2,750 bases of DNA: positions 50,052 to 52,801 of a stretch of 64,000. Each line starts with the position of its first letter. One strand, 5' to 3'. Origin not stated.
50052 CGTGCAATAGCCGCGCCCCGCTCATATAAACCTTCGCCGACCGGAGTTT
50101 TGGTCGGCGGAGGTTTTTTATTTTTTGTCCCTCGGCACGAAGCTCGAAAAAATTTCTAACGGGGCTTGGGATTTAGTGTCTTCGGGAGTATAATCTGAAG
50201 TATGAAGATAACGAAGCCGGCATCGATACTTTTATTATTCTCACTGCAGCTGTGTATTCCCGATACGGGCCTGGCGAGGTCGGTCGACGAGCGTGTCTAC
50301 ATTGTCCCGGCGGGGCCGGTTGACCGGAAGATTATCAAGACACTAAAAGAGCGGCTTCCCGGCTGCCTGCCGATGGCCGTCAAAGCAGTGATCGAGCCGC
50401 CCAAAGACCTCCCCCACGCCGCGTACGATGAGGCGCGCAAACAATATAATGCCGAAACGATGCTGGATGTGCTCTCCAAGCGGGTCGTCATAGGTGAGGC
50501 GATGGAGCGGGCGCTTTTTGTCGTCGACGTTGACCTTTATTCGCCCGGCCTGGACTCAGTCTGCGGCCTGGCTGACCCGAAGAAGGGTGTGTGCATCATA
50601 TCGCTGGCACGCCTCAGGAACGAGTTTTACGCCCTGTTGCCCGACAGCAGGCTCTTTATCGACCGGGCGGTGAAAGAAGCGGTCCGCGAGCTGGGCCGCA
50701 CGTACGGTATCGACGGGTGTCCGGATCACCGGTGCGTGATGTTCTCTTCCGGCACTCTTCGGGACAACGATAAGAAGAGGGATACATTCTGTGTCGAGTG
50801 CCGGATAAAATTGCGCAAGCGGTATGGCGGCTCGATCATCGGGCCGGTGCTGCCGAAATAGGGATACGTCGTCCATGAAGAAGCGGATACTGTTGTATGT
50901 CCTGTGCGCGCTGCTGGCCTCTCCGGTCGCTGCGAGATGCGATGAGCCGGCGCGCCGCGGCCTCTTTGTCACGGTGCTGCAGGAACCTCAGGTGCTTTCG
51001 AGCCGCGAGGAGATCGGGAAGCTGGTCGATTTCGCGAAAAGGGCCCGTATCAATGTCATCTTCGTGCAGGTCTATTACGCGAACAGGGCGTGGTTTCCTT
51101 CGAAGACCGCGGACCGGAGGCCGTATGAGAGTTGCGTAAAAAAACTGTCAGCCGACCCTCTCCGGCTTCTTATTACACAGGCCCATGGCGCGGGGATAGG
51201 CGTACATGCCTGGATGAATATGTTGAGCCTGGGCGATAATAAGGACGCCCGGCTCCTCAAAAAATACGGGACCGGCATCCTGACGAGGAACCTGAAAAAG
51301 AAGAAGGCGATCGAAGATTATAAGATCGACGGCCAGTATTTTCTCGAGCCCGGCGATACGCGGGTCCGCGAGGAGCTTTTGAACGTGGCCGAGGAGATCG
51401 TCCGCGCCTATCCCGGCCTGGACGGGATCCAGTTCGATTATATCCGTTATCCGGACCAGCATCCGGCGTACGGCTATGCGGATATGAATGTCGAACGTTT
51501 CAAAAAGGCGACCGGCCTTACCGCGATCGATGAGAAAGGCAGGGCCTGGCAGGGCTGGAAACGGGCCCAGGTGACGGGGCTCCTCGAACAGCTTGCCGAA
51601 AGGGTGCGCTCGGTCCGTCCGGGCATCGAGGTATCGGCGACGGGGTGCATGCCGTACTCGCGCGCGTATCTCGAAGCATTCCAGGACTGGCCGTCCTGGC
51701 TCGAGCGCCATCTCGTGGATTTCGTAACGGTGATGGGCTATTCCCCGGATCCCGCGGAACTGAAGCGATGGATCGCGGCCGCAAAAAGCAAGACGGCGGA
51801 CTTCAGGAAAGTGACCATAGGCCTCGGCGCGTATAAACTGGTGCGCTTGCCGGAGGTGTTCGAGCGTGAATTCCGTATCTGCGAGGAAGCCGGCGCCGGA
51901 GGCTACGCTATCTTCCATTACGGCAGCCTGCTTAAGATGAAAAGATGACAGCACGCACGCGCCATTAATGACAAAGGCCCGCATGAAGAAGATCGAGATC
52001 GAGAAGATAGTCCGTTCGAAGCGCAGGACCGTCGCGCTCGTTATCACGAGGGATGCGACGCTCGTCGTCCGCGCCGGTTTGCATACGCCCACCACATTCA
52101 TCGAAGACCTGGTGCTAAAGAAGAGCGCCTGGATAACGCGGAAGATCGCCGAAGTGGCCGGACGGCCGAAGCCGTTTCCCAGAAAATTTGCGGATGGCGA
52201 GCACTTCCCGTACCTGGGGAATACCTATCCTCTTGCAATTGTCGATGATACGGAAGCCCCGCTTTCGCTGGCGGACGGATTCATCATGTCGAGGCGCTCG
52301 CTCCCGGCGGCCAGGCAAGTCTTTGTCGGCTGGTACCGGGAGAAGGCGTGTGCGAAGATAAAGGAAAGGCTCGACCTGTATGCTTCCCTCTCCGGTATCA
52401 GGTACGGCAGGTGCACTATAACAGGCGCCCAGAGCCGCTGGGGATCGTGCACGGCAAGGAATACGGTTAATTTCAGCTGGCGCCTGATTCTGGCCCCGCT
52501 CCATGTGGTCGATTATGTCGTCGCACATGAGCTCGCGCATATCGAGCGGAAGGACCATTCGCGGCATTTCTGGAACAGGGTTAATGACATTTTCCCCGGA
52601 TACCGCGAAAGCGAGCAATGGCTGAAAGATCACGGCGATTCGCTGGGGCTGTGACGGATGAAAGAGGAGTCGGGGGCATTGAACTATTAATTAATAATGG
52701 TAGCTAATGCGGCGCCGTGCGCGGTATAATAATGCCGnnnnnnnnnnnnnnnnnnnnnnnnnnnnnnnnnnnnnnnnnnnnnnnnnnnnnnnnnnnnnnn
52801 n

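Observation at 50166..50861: Archaemetzincin homolog with all three zinc-ligating histidines lost (RELGR...D), C4 zinc ribbon retained, expressed from a leaderless conserved promoter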

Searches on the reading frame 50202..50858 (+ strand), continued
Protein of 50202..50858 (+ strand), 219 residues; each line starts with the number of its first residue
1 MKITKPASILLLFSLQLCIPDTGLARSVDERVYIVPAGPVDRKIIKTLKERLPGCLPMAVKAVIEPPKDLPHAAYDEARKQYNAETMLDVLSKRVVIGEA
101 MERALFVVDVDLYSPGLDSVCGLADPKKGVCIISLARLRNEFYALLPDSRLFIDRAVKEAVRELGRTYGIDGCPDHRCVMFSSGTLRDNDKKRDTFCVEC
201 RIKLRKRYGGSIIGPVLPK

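Call 34: find_related_loci(query=A1, collection=genome_contigs, flank=3000)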
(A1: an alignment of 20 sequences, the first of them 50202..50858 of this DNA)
Query A1 (219 aa) in genome_contigs; peptide patterns used: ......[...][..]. (x = any residue, [..] = any of these).
259 stretches matched a pattern; 200 encode a relative of the query (tblastn E <= 1e-3); the best 80 are kept; 80 distinct loci.
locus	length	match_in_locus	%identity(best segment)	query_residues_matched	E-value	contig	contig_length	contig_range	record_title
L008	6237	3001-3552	53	25-208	1e-62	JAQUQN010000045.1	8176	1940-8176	MAG: Candidatus Omnitrophota bacterium isolate STD1_50 NODE_27783_length_8176_cov_4.783451_Sandtown_D1, whole genome sho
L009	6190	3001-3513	46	31-207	5e-42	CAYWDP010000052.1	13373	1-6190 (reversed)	MAG TPA_asm: uncultured Dehalococcoidia bacterium isolate SRP239594_co1_65 genome assembly, contig: NODE_2243_length_133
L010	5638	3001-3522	44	31-208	4e-39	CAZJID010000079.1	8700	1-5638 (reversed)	MAG TPA_asm: uncultured Dehalococcoidales bacterium isolate SRP214966_co4_401 genome assembly, contig: NODE_9631_length_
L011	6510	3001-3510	45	31-204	3e-39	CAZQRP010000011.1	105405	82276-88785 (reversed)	MAG TPA_asm: uncultured Dehalococcoidales bacterium isolate binchicken_co178_251 genome assembly, contig: NODE_378_lengt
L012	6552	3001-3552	39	19-206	7e-39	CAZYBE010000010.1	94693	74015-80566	MAG TPA_asm: uncultured Eubacteriales bacterium isolate binchicken_co376_124 genome assembly, contig: NODE_145_length_94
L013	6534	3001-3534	43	22-206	1e-37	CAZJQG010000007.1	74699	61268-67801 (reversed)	MAG TPA_asm: uncultured Dehalococcoidales bacterium isolate SRP098346_co1_423 genome assembly, contig: NODE_97_length_74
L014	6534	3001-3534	41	29-209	2e-37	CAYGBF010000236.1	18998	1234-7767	MAG TPA_asm: uncultured Eubacteriales bacterium isolate ERP108616_co1_39 genome assembly, contig: k119_81016, whole geno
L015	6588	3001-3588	41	6-204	3e-37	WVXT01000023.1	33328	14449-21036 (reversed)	MAG: bacterium isolate CS1-C068 C_merged_R1_(paired)_contig_26330, whole genome shotgun sequence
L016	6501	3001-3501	42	31-201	2e-36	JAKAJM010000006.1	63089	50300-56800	MAG: Nitrospirae bacterium isolate WY3.bin97 NODE_640_length_63089_cov_1.614831, whole genome shotgun sequence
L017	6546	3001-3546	40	21-206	1e-36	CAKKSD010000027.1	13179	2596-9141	Thermodesulfovibrionia bacterium isolate Hainich-H32-bin005-1 genome assembly, contig: H32-bin005_1_Hain_H32_02um_R1_245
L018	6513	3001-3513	42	31-205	5e-36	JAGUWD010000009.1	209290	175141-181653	MAG: Thermodesulfovibrionales bacterium isolate DeMMO5_1 c_000000024584, whole genome shotgun sequence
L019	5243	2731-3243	42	31-205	4e-36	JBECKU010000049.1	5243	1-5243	MAG: Candidatus Sulfobium sp. isolate ETDI26 k127_1372222, whole genome shotgun sequence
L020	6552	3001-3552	39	18-204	3e-36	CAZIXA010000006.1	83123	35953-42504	MAG TPA_asm: uncultured Clostridia bacterium isolate SRP323688_co1_183 genome assembly, contig: NODE_590_length_83123_co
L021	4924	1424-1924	46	32-204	2e-35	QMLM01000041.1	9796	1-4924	MAG: Deltaproteobacteria bacterium isolate B11_G15 B11_Guay15_scaffold_01888, whole genome shotgun sequence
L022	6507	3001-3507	42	31-202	2e-35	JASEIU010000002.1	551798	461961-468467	MAG: Candidatus Saccharicenans sp. isolate Yes71-14 NODE_2_length_551798_cov_70.325838, whole genome shotgun sequence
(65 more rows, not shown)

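Call 38: predict_structure(alignment_id=A1)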
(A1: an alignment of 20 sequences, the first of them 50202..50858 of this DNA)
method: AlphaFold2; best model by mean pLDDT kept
length: 219 residues; sequences in the alignment: 20
mean_pLDDT: 86.3   pTM: 0.79
mean pLDDT of the five models: 86.3, 86.1, 85.6, 84.9, 82.9
residues with pLDDT >= 90: 151; 70-90: 27; 50-70: 22; < 50: 19
segments of 3 or more residues with pLDDT < 50: 20-26, 210-219
pLDDT, mean of each block of 10 residues (from residue 1): 60 62 57 96 97 90 96 96 97 82 95 93 95 97 95 97 95 96 90 95 74 40
secondary structure, 60 per line:
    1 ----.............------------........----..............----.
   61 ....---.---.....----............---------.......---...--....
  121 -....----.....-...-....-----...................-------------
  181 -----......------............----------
elements in order: H5-17 E30-37 H42-55 E60-64 E81-83 H84-92 E102-108 E112-114 E117-120 E122-125 E130-134 H140-143 H149-167 H186-191 H198-209
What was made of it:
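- On Archaemetzincin family: AF2 model with pLDDT 86.3 (call 38).
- AlphaFold2 model with pLDDT 86.3 (call 38).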

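Call 40: fold_search(model_id=the predicted structure, library=pdb)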
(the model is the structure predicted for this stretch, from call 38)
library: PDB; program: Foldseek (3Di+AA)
matches with E <= 10: 975; with E <= 0.001: 12
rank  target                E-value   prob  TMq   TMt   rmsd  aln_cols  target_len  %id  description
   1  3lmc                  1.1e-17  1.00  0.72  0.82   2.3       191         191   32  Crystal Structure of zinc-dependent peptidase from Methanocorpusculum labreanum (strain Z), Northeast Structural Genomic (released 2010-02-16)
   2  2x7m                  4.8e-17  1.00  0.71  0.86   2.9       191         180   34  Crystal structure of Archaemetzincin (amzA) from Methanopyrus kandleri at 1.5 A resolution (released 2010-06-09)
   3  3zvs_B                1.0e-16  1.00  0.68  0.92   2.0       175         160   30  Crystal structure of Archaemetzincin (AmzA) from Archaeoglobus fulgidus at 1.4 A resolution complexed with malonate (released 2012-08-08)
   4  3zvs_A                4.4e-16  1.00  0.67  0.92   2.0       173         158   30  Crystal structure of Archaemetzincin (AmzA) from Archaeoglobus fulgidus at 1.4 A resolution complexed with malonate (released 2012-08-08)
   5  4axq                  2.0e-15  1.00  0.68  0.90   2.1       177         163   30  CRYSTAL STRUCTURE OF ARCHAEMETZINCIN (AMZA) FROM ARCHAEOGLOBUS FULGIDUS AT 1.4 A RESOLUTION (released 2012-06-27)
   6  4wki                  3.1e-05  1.00  0.48  0.49   5.4       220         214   12  Crystal structure of human ADAMTS-4 in complex with inhibitor 5-CHLORO-N-{[(4S)-4-(1-METHYL-1H-IMIDAZOL-2-YL)-2,5-DIOXOI (released 2014-12-10)
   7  4dd8_A                1.1e-04  1.00  0.52  0.56   5.1       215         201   12  ADAM-8 metalloproteinase domain with bound batimastat (released 2012-06-06)
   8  7pnd_B                1.2e-04  1.00  0.49  0.32   8.0       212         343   11  Crystal structure of profragilysin-3 (proBFT-3) from Bacteroides fragilis at 1.85 A resolution. (released 2022-09-14)
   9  8hpy_A                1.9e-04  1.00  0.46  0.24   5.6       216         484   13  Crystal structure of human LGI1-ADAM22 complex (released 2023-12-13)
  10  3g5c_A                4.7e-04  1.00  0.51  0.25   4.8       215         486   13  Structural and biochemical studies on the ectodomain of human ADAM22 (released 2009-08-18)
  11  5y2z_G                4.7e-04  1.00  0.50  0.26   5.1       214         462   13  Crystal structure of human LGI1 EPTP-ADAM22 complex (released 2018-05-02)
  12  3ljt                  9.3e-04  1.00  0.52  0.52   5.1       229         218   13  Crystal Structure of the Catalytic Domain of ADAMTS-5 in Complex with an Amino-2-indanol compound (released 2010-03-31)
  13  8wem_A                1.1e-03  1.00  0.49  0.33   5.4       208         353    9  Bacteroides fragilis toxin 1 (released 2024-09-25)
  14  6o38_C                2.9e-03  0.93  0.34  0.17   7.4       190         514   10  Structure of a chaperone-substrate complex (released 2019-07-24)
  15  1mmp_A                3.5e-03  1.00  0.44  0.56   5.3       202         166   11  MATRILYSIN COMPLEXED WITH CARBOXYLATE INHIBITOR (released 1996-04-03)
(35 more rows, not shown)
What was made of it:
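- On Archaemetzincin family: Foldseek top five hits are all archaemetzincin structures, target-normalised TM 0.82-0.92, E=1e-17 to 2e-15 (call 40).
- Closest known: Archaemetzincins. Same: Same fold (target-normalised TM 0.82-0.92; call 40).
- Foldseek top hits 3lmc, 2x7m, 3zvs and 4axq at E=1e-17 to 2e-15, target-normalised TM 0.82-0.92 (call 40). Catalytically inactive ADAM22 is among the weaker fold hits (call 40).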

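Call 48: find_related_loci(query=window:50202-50858:+, collection=metagenome_contigs, flank=4000)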
Query window:50202-50858:+ (219 aa) in metagenome_contigs; peptide patterns used: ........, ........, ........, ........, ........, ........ (x = any residue, [..] = any of these).
152 stretches matched a pattern, but none encodes a relative of the query by tblastn (E <= 1e-3).
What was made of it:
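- Tried and rejected: The first metagenome scan found nothing (call 48).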

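Call 50: find_related_loci(query=A4, collection=metagenome_contigs, flank=4000)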
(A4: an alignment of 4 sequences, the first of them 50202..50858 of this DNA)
Query A4 (219 aa) in metagenome_contigs; peptide patterns used: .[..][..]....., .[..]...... (x = any residue, [..] = any of these).
391 stretches matched a pattern; 1 encode a relative of the query (tblastn E <= 1e-3); 1 distinct loci.
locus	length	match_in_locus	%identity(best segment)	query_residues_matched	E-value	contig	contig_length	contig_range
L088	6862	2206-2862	86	1-219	1e-121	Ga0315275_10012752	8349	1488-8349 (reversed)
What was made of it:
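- Tried and rejected: The second found one more RERG locus (call 50).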

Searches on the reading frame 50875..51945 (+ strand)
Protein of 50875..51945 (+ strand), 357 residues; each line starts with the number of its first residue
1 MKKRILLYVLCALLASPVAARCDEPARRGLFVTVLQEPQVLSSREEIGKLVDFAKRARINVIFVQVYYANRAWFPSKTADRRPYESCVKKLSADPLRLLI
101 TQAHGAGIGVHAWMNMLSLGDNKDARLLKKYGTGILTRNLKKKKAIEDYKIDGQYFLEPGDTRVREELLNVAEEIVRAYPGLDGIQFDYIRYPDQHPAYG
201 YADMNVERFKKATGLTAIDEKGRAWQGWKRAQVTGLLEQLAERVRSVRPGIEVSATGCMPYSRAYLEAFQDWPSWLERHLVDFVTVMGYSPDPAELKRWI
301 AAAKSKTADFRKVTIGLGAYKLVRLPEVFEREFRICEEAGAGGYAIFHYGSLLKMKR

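Call 16: search_protein_families(library=pfam, proteins=[window:50875-51945:+], max_evalue=0.01)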
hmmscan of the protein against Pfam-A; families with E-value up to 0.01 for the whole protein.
window:50875-51945:+ (357 aa): 2 families
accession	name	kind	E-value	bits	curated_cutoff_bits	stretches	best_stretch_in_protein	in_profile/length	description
PF02638.21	GHL10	-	2.4e-32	112.8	27.9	1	44-316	18-293/311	Glycosyl hydrolase-like 10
PF13200.12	DUF4015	-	1.7e-09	37.7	27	1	41-257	9-196/313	Putative glycosyl hydrolase domain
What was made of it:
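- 50875..51948 (+): Downstream gene for a GHL10 / DUF4015 glycosyl-hydrolase-like protein with a signal-like N-terminus. It starts 13 nt after the amz-like stop codon and is probably co-transcribed. Pfam PF02638, E=2.4e-32 (call 16).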

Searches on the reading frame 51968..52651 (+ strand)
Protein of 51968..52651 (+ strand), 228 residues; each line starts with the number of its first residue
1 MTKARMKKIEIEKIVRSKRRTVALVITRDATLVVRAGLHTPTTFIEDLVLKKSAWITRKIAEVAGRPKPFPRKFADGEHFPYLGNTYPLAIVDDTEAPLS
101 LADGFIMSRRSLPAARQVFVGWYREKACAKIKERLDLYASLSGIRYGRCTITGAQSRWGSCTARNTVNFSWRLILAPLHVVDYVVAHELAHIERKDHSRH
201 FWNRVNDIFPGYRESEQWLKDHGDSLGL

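Call 16: search_protein_families(library=pfam, proteins=[window:51968-52651:+], max_evalue=0.01)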
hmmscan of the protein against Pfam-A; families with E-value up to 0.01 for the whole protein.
window:51968-52651:+ (228 aa): 2 families
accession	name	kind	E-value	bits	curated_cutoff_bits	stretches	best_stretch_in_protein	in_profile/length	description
PF01863.23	YgjP-like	-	3.5e-52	177.8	26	1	20-222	1-207/207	YgjP-like, metallopeptidase domain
PF08325.16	WLM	-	0.0051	17.4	26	1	179-215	81-117/190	WLM domain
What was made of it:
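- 51968..52654 (+): YgjP-like metallopeptidase-domain gene. It is the ancestral downstream neighbour of the amz gene. Pfam PF01863, E=3.5e-52 (call 16).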
